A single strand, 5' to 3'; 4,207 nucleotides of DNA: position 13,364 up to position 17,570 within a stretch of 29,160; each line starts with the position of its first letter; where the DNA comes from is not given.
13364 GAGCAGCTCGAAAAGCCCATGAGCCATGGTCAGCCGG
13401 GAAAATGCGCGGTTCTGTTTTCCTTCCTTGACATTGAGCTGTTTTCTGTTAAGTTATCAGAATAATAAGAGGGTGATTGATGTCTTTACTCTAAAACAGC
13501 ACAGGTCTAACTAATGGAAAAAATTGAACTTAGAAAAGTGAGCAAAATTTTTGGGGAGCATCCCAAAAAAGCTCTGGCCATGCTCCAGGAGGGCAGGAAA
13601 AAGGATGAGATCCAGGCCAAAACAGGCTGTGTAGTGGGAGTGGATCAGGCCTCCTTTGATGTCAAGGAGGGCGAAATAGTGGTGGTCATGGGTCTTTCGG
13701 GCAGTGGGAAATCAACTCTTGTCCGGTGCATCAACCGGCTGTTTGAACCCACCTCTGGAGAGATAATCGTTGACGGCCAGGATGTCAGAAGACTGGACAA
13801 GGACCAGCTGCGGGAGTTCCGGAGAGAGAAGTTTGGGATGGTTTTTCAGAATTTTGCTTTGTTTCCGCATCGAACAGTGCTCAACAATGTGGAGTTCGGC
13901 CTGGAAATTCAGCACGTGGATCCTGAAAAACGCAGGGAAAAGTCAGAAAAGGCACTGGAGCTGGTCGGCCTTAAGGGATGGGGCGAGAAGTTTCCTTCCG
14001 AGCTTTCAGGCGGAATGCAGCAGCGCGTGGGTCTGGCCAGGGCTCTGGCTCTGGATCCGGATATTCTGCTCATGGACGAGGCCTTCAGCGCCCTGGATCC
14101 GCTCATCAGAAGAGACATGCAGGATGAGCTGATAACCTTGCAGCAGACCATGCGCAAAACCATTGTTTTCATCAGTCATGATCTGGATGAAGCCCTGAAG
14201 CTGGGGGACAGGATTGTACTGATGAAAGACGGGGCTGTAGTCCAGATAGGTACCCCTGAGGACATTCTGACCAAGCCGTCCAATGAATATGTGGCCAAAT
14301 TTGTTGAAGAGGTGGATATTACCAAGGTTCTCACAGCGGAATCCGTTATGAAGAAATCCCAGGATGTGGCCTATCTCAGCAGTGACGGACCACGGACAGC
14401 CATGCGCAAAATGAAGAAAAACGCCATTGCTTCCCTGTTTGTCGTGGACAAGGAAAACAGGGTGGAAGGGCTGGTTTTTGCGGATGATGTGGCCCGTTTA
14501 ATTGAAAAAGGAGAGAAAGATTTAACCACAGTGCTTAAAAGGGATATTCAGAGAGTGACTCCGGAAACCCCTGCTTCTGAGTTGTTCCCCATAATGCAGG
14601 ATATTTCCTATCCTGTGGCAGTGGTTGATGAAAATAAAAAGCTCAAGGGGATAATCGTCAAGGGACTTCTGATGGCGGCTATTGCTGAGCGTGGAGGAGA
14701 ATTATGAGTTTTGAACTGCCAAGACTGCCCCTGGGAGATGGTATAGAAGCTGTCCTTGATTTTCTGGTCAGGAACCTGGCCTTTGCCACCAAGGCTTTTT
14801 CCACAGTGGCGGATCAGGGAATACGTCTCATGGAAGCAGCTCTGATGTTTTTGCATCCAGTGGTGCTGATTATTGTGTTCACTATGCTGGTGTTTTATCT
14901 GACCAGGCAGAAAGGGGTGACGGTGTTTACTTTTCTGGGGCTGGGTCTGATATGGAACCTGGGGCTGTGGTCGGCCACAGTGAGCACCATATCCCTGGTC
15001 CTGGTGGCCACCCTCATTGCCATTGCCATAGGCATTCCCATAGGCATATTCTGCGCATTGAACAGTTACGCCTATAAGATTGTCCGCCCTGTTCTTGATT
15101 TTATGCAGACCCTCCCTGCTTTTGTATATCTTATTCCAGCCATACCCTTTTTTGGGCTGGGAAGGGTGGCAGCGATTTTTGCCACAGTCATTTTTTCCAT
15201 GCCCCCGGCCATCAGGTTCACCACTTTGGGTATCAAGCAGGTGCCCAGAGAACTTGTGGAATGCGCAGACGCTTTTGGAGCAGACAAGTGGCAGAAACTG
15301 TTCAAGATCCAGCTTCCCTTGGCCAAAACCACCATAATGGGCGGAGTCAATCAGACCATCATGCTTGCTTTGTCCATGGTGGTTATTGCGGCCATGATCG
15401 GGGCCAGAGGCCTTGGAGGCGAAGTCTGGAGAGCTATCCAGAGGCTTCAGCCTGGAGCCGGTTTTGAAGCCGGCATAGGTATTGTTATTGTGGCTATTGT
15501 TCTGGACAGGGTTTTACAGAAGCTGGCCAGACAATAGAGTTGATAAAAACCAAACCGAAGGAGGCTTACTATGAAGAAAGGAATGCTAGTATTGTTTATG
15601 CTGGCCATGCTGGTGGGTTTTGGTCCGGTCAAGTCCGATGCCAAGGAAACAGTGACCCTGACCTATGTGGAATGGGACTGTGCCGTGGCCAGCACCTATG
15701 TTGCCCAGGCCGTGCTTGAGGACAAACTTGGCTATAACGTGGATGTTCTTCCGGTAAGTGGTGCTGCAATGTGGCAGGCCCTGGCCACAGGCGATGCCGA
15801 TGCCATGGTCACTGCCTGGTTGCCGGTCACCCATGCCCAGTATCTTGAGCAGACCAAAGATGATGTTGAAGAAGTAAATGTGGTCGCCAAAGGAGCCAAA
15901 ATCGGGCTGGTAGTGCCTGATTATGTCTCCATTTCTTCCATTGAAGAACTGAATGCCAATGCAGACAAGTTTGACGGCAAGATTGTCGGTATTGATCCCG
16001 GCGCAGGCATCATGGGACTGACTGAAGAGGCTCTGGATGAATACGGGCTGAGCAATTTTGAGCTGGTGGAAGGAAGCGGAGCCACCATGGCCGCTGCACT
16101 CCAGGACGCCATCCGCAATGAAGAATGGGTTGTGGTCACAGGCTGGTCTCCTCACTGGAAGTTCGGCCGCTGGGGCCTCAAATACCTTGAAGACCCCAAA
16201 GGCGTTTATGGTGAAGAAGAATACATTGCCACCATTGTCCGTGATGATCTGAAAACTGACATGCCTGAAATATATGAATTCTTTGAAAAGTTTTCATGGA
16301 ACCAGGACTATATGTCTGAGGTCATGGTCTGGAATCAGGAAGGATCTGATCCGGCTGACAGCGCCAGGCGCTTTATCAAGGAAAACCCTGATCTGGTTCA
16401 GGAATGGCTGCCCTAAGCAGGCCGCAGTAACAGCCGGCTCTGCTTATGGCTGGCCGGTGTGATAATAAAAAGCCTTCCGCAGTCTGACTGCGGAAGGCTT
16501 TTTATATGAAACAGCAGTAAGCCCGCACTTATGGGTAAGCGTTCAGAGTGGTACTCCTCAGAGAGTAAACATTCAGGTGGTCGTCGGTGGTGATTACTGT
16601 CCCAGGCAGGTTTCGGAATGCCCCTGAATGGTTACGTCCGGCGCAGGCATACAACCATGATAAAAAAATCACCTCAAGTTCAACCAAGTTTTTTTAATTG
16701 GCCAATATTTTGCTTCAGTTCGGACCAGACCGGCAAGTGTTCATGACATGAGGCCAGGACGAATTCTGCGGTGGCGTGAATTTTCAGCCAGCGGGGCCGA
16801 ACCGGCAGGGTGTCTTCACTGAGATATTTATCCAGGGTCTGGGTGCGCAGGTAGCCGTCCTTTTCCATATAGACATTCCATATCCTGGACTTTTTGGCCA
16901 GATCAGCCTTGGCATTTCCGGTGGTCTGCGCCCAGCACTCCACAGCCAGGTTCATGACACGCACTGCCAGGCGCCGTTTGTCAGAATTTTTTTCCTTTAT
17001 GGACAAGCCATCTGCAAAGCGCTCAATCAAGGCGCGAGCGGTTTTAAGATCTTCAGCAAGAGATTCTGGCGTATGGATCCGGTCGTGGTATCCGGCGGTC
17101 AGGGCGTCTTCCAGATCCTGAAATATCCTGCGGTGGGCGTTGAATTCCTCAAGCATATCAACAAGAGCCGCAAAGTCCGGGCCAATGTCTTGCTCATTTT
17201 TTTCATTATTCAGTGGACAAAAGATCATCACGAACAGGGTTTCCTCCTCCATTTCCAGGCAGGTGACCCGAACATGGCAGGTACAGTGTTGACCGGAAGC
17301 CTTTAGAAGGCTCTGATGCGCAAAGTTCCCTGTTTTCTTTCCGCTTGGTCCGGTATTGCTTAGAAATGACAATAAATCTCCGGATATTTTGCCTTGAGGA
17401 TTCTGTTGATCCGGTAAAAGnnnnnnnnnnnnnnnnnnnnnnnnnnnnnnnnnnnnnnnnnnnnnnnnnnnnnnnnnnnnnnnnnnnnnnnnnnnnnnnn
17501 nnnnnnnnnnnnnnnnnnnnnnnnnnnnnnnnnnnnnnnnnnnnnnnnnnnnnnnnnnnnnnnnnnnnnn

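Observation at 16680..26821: Six-gene co-oriented cluster: candidate undescribed periplasmic hydrolysis plus one-component sensing system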

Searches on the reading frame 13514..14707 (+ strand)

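Call 78: search_protein_families(library=pfam, proteins=[window:13514-14707:+], max_evalue=0.001)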
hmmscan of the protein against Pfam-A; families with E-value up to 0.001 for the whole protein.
window:13514-14707:+ (397 aa): 6 families
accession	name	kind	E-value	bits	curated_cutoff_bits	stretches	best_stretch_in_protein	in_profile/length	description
PF00005.33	ABC_tran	-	1.8e-36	126.2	25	1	44-191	2-136/137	ABC transporter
PF00571.33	CBS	-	7.5e-14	52.2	24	2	340-390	4-55/57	CBS domain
PF13304.12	AAA_21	-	5.1e-05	23.9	27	0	55-100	1-44/304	AAA domain, putative AbiEii toxin, Type IV TA system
PF13191.12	AAA_16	-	0.00024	22.1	32.6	1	52-80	21-51/167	AAA ATPase domain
PF13555.12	AAA_29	-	0.00031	20.9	27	1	45-81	14-50/61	P-loop containing region of AAA domain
PF09818.15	ABC_ATPase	-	0.00034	20.2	23.2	0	164-238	158-230/283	P-loop domain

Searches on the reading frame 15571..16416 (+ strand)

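Call 78: search_protein_families(library=pfam, proteins=[window:15571-16416:+], max_evalue=0.001)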
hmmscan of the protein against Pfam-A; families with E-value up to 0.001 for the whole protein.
window:15571-16416:+ (281 aa): 1 family
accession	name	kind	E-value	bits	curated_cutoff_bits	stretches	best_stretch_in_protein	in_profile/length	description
PF04069.17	OpuAC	-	1.1e-72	245.1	21.2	1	27-271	2-257/257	Substrate binding domain of ABC-type glycine betaine transport system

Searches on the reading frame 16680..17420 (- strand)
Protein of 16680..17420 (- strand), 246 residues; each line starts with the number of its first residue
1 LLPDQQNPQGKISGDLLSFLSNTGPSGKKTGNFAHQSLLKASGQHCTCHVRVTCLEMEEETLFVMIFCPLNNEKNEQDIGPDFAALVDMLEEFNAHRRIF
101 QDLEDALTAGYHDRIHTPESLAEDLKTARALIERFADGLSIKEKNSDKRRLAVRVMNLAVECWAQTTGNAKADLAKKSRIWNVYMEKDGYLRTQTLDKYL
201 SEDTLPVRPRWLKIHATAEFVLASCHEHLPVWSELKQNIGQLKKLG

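Call 7: search_protein_families(library=pfam, proteins=[window:16680-17420:-], max_evalue=10)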
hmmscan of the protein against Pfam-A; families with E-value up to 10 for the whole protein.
window:16680-17420:- (246 aa): 1 family
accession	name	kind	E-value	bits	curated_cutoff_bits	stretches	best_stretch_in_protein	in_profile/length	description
PF19343.5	HAM1_N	-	0.058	12.2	27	1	84-142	331-385/630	HAM1-like, N-terminal domain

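Call 12: search_solved_structures(query=window:16680-17420:-, max_evalue=10)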
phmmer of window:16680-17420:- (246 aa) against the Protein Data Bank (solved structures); distinct sequences matched with E-value up to 10: 5.
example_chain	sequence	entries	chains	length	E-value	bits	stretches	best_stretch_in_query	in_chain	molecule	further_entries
7kpo_A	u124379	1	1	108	2.2e-14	56.8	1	148-245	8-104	Response regulator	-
1j6u_A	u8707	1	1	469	0.88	12.3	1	78-134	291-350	UDP-N-acetylmuramate-alanine ligase MurC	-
9ipy_R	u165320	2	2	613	1.1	12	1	78-164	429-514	C3a anaphylatoxin chemotactic receptor,Soluble cytochrome b562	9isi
5unf_A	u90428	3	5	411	1.3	11.8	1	78-156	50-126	Chimera protein of Type-2 angiotensin II receptor and Soluble cytochrome b562 | Soluble cytochrome b562,Type-2 angiotensin II receptor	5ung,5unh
7jni_A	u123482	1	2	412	1.3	11.8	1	78-156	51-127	Soluble cytochrome b562,Type-2 angiotensin II receptor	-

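Call 15: search_solved_structures(query=window:16680-17420:-, max_evalue=0.001, show_alignments=1)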
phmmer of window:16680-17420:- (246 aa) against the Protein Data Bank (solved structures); distinct sequences matched with E-value up to 0.001: 1.
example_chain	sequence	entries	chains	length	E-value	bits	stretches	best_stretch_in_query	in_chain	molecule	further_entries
7kpo_A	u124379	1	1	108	2.2e-14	56.8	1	148-245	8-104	Response regulator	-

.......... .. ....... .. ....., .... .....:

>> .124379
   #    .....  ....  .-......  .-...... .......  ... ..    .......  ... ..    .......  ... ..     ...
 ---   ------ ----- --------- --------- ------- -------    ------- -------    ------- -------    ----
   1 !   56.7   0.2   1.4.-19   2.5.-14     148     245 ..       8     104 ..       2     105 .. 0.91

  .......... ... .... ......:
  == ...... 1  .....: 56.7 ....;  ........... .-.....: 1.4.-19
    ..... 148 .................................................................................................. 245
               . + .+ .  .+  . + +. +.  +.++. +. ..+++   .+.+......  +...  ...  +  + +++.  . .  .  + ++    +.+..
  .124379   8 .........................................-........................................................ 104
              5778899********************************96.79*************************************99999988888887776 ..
